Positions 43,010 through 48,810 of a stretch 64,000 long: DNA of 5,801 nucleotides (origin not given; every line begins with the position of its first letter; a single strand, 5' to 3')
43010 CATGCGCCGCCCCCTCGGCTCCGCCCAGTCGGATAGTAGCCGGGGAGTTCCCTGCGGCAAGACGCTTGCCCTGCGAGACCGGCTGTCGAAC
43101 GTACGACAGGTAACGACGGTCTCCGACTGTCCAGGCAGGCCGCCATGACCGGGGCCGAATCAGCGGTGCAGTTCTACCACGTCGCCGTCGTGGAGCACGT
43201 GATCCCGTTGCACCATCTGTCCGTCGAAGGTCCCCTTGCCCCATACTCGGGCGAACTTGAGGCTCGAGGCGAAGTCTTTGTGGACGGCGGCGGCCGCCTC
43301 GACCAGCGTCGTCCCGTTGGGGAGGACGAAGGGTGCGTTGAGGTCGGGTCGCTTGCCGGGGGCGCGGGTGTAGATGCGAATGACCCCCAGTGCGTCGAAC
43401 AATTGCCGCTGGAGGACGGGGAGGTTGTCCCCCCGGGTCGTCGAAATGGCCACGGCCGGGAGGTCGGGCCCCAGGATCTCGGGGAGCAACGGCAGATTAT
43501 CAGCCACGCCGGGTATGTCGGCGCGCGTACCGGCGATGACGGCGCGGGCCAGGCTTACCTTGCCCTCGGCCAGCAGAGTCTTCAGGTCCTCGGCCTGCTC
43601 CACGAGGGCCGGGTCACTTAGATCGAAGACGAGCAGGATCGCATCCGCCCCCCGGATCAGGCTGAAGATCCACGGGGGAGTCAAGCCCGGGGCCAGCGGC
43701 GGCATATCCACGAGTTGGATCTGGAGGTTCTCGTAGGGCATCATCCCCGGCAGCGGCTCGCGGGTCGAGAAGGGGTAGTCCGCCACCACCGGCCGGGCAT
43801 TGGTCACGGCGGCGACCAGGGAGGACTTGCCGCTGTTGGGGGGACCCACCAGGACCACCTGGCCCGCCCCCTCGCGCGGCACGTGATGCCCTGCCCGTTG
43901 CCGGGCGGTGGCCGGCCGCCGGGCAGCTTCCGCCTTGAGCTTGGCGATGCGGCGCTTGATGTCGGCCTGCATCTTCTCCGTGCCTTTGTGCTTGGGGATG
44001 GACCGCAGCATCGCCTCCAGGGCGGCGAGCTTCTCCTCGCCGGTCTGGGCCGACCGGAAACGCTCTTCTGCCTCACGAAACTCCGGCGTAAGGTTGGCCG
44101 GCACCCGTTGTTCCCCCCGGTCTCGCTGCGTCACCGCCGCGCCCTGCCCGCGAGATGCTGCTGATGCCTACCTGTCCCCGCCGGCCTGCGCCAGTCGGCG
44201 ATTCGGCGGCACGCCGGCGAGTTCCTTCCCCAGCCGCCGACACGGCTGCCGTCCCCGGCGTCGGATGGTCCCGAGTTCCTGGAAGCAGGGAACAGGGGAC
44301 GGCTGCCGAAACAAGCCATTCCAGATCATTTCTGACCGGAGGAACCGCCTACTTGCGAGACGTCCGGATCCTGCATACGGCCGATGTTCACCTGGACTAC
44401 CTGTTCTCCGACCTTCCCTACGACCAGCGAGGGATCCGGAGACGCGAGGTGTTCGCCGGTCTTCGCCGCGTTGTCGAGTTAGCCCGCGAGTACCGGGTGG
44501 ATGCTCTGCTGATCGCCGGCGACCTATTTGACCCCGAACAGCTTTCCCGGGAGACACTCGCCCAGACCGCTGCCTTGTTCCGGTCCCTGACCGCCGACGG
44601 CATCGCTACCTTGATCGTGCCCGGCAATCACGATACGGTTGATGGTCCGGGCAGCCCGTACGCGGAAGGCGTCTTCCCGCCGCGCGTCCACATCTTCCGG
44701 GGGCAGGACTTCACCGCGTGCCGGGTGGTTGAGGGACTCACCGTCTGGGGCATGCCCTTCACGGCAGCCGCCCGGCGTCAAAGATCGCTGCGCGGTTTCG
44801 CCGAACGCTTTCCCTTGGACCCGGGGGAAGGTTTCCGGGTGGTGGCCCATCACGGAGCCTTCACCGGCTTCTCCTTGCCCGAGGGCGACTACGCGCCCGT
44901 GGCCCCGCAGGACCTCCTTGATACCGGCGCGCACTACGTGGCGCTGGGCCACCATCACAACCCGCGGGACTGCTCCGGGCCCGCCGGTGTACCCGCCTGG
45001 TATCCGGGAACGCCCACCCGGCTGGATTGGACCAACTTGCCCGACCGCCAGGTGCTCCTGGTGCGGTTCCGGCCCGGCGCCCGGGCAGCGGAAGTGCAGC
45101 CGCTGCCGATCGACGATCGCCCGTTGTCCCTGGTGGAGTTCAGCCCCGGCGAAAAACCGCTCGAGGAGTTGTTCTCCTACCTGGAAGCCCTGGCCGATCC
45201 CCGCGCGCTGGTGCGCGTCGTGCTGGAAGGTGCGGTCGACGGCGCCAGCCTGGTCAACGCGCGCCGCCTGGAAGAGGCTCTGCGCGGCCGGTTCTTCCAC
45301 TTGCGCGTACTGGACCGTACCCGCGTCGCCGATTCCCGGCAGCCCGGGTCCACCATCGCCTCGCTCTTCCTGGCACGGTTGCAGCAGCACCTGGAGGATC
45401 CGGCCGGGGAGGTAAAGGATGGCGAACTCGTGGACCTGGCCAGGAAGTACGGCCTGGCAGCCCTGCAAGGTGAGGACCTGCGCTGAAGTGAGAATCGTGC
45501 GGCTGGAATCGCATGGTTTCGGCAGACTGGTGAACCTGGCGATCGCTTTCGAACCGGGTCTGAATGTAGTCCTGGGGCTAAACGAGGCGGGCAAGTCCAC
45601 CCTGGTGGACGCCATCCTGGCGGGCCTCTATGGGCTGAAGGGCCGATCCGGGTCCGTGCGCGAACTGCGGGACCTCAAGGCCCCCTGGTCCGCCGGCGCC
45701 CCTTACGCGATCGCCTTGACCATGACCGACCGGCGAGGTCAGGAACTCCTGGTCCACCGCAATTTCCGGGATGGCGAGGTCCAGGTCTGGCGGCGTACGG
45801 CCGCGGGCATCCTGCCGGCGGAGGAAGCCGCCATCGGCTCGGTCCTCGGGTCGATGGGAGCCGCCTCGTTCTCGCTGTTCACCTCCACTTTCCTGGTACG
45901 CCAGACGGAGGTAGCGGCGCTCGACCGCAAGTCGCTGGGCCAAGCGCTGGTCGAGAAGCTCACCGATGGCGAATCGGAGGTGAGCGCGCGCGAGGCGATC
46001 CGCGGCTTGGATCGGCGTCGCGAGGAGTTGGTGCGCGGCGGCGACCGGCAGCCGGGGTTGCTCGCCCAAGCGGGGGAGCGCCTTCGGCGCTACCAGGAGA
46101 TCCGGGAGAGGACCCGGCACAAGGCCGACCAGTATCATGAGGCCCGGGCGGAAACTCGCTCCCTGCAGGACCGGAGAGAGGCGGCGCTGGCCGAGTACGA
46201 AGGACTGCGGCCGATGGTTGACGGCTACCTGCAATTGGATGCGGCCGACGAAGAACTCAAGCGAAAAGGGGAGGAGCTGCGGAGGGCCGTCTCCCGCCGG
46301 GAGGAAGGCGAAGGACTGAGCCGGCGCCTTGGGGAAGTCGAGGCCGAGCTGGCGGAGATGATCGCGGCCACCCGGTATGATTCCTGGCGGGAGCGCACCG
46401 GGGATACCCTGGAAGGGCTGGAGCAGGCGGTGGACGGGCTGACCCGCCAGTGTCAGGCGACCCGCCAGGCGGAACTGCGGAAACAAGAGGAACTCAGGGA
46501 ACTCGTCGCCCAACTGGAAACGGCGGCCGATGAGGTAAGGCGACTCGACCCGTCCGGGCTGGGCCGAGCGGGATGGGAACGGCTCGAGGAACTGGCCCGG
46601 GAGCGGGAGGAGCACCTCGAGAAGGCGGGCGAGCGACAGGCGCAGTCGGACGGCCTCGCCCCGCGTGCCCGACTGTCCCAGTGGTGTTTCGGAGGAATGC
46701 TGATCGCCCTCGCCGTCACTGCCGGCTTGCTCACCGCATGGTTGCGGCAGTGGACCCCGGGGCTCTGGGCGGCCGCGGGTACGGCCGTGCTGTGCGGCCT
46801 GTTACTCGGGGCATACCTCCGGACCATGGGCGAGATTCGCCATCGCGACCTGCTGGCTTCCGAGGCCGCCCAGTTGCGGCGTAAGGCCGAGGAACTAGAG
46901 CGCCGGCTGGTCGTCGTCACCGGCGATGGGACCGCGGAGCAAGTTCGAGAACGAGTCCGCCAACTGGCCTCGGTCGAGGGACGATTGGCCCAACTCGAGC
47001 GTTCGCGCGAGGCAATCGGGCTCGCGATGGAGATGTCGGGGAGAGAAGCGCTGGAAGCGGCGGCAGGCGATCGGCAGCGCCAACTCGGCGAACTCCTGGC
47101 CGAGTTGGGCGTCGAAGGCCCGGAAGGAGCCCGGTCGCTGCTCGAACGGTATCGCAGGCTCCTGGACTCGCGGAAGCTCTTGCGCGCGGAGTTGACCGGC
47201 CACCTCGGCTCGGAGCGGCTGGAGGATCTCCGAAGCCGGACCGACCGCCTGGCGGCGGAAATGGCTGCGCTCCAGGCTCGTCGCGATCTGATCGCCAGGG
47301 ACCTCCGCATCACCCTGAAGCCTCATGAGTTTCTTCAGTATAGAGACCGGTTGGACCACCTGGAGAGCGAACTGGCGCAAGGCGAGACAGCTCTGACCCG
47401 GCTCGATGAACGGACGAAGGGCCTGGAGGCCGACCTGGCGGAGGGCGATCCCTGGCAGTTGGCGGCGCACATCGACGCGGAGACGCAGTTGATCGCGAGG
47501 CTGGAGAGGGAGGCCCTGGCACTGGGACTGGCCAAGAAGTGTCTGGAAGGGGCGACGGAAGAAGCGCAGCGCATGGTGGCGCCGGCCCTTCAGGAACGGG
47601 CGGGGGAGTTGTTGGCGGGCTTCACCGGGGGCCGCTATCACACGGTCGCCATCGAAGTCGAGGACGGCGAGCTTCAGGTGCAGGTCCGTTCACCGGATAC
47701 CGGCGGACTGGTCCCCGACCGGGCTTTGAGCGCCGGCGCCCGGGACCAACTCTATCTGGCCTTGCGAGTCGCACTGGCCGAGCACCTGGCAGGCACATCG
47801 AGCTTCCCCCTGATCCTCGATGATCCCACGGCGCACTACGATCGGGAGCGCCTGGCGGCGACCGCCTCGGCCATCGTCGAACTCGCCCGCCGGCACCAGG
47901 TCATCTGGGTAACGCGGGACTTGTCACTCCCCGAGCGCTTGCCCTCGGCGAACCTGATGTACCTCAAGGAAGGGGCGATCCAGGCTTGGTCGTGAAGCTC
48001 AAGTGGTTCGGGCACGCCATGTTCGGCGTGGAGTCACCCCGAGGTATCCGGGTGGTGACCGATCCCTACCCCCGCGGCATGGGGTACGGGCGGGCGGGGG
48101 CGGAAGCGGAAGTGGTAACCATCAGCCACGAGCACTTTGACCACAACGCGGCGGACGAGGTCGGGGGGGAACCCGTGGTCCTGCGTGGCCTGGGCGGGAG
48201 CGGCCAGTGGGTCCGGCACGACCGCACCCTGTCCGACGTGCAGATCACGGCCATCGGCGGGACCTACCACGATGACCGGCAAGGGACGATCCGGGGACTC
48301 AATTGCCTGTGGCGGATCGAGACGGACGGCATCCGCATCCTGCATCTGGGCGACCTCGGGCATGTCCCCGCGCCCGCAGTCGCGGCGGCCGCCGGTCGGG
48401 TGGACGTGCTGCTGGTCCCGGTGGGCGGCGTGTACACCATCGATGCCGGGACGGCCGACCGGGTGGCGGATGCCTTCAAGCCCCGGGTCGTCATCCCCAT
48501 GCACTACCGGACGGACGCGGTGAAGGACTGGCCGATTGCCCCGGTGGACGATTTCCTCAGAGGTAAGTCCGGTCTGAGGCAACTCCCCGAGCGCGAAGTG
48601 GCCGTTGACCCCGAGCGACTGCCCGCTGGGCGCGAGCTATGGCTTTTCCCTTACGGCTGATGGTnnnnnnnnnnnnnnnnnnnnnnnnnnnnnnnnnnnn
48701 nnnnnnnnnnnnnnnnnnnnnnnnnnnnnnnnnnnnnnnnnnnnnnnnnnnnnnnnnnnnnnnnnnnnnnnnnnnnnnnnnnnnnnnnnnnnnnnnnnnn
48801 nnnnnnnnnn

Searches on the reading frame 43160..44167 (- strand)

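Call 39: search_protein_families(library=pfam, proteins=[window:43160-44167:-], max_evalue=0.0001)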
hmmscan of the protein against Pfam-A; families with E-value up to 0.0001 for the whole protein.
window:43160-44167:- (335 aa): 3 families
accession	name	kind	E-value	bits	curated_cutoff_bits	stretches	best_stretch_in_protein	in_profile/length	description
PF01926.29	MMR_HSR1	-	2.6e-16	60.2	21.9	1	103-201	1-102/113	50S ribosome-binding GTPase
PF02824.27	TGS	-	9.3e-15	54.9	22.2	1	263-333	1-58/60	TGS domain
PF02421.24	FeoB_N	-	4.3e-08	33.3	27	1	103-156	2-55/156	Ferrous iron transport protein B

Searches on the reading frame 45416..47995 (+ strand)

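Call 39: search_protein_families(library=pfam, proteins=[window:45416-47995:+], max_evalue=0.0001)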
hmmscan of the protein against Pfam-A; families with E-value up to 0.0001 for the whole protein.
window:45416-47995:+ (859 aa): 3 families
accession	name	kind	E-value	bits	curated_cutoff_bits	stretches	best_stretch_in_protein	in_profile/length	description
PF13476.12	AAA_23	-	1.7e-10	42.3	27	1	30-157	2-87/201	AAA domain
PF13514.12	AAA_27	-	2.4e-09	37.5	22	1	26-227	2-193/206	AAA domain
PF02463.25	SMC_N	-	5.7e-08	32.9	40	0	28-68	3-45/220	RecF/RecN/SMC N terminal domain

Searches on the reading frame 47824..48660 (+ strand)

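Call 41: search_protein_families(library=pfam, proteins=[window:47824-48660:+], max_evalue=0.0001)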
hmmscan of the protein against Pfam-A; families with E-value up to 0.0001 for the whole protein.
window:47824-48660:+ (278 aa): 2 families
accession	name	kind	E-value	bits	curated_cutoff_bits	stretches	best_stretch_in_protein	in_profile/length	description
PF13483.12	Lactamase_B_3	-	2.7e-43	148.1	24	1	58-227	1-160/160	Beta-lactamase superfamily domain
PF12706.13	Lactamase_B_2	-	6.2e-12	46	27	1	138-228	102-200/200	Beta-lactamase superfamily domain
